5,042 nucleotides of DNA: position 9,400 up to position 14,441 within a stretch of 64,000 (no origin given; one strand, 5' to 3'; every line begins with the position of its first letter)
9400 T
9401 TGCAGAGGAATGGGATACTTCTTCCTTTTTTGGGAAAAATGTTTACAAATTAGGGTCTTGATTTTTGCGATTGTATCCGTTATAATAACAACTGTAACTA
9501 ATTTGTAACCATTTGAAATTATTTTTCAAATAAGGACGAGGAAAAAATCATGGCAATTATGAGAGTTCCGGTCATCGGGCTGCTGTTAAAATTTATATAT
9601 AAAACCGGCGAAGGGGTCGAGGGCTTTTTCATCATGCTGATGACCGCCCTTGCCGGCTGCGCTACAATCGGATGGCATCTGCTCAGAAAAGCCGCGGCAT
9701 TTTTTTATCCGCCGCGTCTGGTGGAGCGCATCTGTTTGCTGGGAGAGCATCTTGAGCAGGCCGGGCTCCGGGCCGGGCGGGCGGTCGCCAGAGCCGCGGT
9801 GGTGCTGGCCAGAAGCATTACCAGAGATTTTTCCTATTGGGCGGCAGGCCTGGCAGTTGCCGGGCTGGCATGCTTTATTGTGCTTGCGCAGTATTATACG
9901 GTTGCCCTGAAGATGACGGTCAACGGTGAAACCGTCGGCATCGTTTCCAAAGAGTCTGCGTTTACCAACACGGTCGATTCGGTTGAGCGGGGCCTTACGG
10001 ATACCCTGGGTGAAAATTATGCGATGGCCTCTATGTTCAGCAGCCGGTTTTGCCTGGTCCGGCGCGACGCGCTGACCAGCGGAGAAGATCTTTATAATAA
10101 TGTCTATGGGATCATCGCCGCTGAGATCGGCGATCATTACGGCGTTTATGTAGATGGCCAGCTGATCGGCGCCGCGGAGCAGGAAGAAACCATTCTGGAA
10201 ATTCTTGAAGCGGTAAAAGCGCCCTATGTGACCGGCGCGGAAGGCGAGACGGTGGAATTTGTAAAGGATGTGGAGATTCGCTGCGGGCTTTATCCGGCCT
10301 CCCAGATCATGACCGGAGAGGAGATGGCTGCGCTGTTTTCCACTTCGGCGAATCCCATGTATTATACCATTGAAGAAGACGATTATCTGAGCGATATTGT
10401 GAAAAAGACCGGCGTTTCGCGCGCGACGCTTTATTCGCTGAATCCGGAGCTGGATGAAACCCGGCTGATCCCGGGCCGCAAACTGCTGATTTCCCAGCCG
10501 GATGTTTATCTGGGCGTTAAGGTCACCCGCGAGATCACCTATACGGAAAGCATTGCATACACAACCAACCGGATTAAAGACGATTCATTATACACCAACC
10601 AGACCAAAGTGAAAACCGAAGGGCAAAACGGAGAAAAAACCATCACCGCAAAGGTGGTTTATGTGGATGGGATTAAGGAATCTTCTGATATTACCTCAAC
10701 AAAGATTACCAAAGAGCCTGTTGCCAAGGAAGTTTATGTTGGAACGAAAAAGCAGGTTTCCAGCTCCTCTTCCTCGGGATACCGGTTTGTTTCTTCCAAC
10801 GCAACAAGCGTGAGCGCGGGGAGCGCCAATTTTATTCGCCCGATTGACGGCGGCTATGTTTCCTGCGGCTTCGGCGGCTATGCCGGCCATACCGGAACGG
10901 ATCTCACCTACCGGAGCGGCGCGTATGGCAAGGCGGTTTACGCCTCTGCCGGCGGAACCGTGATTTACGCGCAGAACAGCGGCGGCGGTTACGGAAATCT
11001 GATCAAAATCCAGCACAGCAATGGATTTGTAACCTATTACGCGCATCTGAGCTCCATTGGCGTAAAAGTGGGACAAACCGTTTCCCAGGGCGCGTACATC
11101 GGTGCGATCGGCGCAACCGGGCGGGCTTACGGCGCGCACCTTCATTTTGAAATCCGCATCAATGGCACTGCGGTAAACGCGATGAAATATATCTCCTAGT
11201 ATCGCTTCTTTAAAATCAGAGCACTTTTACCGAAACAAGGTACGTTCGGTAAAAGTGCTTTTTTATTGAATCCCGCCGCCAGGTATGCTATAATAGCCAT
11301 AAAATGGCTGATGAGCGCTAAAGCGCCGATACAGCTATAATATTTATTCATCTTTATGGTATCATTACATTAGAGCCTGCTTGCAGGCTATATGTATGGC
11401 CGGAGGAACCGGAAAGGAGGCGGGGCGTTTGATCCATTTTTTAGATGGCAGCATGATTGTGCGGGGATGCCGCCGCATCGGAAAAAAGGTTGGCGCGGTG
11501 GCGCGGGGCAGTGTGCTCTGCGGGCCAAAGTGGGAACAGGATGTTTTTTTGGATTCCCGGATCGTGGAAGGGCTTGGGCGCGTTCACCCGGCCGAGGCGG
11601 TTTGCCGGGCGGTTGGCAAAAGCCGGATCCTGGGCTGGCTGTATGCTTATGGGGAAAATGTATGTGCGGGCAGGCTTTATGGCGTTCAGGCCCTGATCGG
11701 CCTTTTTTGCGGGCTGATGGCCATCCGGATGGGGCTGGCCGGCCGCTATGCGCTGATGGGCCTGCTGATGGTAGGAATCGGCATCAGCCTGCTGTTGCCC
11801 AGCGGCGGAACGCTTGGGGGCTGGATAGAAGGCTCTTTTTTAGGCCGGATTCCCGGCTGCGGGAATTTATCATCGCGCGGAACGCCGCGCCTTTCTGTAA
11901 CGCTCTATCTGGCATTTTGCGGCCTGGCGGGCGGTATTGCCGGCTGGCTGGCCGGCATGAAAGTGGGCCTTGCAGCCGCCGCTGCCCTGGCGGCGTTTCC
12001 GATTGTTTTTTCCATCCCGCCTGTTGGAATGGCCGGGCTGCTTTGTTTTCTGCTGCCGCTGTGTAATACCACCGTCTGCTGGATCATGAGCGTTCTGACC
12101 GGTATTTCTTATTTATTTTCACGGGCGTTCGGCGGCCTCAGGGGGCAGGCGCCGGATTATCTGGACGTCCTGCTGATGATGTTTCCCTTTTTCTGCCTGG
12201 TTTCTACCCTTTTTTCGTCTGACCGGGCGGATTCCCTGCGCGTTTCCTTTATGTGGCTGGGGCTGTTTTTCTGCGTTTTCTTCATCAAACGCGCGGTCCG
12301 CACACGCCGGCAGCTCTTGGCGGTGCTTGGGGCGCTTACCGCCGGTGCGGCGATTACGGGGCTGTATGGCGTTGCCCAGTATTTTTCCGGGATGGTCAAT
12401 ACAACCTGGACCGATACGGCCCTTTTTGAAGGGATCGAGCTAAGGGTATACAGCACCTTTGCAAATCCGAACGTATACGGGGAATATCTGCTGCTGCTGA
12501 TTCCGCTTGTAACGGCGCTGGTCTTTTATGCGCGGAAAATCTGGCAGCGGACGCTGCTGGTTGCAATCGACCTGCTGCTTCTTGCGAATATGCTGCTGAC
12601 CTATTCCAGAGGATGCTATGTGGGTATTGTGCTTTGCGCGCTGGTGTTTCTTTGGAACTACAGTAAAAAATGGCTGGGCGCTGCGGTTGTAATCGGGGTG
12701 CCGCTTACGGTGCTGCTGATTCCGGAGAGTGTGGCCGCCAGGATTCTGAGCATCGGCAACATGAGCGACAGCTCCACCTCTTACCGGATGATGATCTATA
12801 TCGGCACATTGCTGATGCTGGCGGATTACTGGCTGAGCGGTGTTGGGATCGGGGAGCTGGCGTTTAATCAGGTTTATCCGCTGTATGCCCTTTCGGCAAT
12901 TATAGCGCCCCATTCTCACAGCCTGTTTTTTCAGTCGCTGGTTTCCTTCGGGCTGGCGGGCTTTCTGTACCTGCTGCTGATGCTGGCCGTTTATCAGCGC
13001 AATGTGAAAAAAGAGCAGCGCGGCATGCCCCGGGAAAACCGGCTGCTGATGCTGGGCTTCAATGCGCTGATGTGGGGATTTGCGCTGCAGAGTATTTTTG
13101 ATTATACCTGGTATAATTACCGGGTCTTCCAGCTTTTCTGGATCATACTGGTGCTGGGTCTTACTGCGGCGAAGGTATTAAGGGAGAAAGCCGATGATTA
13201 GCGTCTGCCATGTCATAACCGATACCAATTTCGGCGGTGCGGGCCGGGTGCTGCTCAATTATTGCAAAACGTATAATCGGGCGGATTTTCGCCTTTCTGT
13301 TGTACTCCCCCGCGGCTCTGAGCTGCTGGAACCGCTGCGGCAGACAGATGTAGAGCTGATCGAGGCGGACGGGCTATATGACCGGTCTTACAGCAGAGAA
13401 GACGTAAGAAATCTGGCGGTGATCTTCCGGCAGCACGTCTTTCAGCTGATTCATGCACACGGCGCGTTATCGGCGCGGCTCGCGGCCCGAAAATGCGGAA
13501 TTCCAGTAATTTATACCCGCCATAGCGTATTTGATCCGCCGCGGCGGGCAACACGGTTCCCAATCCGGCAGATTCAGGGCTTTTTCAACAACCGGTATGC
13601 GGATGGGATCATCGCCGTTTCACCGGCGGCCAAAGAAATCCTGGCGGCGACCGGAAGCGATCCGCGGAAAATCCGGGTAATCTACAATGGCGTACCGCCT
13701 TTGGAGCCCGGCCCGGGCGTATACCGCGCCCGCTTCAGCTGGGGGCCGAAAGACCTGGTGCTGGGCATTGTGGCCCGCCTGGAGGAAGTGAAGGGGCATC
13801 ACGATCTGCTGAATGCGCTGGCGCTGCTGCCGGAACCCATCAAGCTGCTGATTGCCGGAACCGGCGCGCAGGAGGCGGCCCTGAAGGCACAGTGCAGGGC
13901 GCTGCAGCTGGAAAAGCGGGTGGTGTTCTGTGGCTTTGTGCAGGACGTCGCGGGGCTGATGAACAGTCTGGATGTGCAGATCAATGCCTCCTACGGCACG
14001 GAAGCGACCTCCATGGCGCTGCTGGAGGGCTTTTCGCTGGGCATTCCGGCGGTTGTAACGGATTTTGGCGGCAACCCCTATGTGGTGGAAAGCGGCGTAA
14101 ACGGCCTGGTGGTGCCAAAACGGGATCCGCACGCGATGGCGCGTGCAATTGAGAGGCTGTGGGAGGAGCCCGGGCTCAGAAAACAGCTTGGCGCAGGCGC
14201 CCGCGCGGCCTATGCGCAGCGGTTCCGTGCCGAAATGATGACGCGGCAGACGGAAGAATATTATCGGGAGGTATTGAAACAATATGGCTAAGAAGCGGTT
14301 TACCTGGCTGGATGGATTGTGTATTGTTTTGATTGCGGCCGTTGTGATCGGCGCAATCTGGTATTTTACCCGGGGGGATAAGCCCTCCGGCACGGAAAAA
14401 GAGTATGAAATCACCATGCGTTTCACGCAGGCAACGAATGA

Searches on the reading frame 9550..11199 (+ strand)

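Call 65: search_protein_families(library=pfam, proteins=[window:9550-11199:+], max_evalue=0.00001)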
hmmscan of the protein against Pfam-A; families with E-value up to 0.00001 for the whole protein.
window:9550-11199:+ (549 aa): 3 families
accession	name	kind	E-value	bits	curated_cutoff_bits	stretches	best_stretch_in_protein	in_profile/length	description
PF01551.29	Peptidase_M23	-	1.9e-29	102.2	28.7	1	446-543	2-95/96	Peptidase family M23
PF07501.17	G5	-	2.5e-20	72.9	23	1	326-400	1-75/75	G5 domain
PF01476.26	LysM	-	3.6e-06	27.3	20.9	0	272-314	1-42/43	LysM domain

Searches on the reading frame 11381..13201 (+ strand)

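Call 65: search_protein_families(library=pfam, proteins=[window:11381-13201:+], max_evalue=0.00001)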
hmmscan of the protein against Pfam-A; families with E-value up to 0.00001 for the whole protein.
window:11381-13201:+ (606 aa): 1 family
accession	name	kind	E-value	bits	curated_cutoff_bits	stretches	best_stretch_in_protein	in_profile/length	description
PF04932.20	Wzy_C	-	3.8e-16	59.6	31.7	1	398-531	4-148/149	O-Antigen ligase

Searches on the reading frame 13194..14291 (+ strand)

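Call 65: search_protein_families(library=pfam, proteins=[window:13194-14291:+], max_evalue=0.00001)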
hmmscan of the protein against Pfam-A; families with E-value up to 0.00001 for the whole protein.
window:13194-14291:+ (365 aa): 4 families
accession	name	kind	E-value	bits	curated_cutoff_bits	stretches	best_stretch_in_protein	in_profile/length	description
PF00534.26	Glycos_transf_1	-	1.8e-33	115.9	26.4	1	182-337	10-170/172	Glycosyl transferases group 1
PF13692.12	Glyco_trans_1_4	-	2.9e-32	112.3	27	1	189-324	3-141/142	Glycosyl transferases group 1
PF13439.12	Glyco_transf_4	-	7.4e-26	91.6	28.5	1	13-168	1-167/170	Glycosyltransferase Family 4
PF13579.12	Glyco_trans_4_4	-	3.1e-18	67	29.7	1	14-166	1-158/158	Glycosyl transferase 4-like domain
